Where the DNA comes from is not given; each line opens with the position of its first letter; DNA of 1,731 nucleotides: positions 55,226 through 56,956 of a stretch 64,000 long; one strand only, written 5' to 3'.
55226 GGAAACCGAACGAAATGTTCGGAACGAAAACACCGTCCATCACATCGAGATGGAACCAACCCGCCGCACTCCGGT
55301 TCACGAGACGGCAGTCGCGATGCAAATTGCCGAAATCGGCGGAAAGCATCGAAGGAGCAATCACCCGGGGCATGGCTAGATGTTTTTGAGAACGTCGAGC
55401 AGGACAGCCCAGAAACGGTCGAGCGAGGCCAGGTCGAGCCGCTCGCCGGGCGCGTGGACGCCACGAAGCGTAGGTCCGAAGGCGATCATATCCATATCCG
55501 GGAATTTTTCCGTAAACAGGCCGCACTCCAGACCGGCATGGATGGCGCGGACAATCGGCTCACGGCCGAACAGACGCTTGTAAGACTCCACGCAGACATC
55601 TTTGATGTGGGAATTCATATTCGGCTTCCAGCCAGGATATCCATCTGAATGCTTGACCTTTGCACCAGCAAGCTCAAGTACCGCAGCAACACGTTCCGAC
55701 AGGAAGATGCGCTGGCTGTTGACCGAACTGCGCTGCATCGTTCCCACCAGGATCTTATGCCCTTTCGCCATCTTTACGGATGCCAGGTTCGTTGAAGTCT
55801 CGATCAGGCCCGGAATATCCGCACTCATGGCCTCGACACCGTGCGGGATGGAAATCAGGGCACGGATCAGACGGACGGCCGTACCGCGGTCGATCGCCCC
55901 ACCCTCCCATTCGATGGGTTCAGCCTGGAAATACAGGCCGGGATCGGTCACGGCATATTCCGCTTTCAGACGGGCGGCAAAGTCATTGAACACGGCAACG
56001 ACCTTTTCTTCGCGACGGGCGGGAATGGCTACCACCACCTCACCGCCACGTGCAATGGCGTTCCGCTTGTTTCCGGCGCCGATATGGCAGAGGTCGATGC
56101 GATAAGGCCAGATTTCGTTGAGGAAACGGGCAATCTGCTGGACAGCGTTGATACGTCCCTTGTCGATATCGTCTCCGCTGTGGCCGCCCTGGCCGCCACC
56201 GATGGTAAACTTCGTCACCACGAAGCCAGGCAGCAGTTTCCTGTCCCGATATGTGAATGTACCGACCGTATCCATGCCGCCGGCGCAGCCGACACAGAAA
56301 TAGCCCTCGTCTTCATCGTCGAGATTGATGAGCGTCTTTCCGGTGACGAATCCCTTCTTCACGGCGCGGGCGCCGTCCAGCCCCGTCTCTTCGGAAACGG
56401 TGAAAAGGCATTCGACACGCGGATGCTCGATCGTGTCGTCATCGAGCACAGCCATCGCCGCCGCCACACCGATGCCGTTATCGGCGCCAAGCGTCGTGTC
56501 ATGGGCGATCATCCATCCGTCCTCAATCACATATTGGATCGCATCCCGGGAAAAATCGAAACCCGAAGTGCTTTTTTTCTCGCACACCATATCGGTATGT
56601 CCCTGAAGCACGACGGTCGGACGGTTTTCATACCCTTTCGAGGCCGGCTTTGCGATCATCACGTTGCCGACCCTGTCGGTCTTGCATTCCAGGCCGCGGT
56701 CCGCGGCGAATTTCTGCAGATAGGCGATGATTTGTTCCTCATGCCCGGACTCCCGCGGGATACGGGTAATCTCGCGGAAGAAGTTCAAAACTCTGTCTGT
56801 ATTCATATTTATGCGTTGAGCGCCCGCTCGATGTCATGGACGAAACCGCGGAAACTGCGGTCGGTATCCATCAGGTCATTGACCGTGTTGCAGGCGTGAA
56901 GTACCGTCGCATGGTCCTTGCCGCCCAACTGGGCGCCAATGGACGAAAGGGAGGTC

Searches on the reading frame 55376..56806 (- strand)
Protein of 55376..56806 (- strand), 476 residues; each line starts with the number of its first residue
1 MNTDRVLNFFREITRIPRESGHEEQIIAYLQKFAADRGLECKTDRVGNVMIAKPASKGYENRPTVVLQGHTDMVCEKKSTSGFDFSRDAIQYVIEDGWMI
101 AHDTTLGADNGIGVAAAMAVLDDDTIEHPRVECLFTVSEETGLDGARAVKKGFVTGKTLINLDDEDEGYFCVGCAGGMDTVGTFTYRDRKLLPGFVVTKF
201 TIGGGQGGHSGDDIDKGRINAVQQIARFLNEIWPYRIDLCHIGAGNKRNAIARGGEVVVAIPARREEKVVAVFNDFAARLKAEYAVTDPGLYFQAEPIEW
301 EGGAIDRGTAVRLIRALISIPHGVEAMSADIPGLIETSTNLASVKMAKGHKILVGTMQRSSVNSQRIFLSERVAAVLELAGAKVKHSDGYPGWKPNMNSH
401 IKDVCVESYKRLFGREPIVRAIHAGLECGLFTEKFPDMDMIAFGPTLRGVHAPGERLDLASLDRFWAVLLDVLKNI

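Call 12: search_protein_families(library=pfam, proteins=[window:55376-56806:-], max_evalue=0.01)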
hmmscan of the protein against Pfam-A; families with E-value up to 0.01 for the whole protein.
window:55376-56806:- (476 aa): 3 families
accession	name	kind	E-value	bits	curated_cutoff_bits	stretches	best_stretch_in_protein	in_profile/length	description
PF01546.33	Peptidase_M20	-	1.3e-15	58.3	24.6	1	67-474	2-205/206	Peptidase family M20/M25/M40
PF07687.19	M20_dimer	-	8.1e-07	29.4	21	1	205-285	15-104/107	Peptidase dimerisation domain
PF05343.19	Peptidase_M42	-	0.006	16.1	23.2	0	109-151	134-178/292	M42 glutamyl aminopeptidase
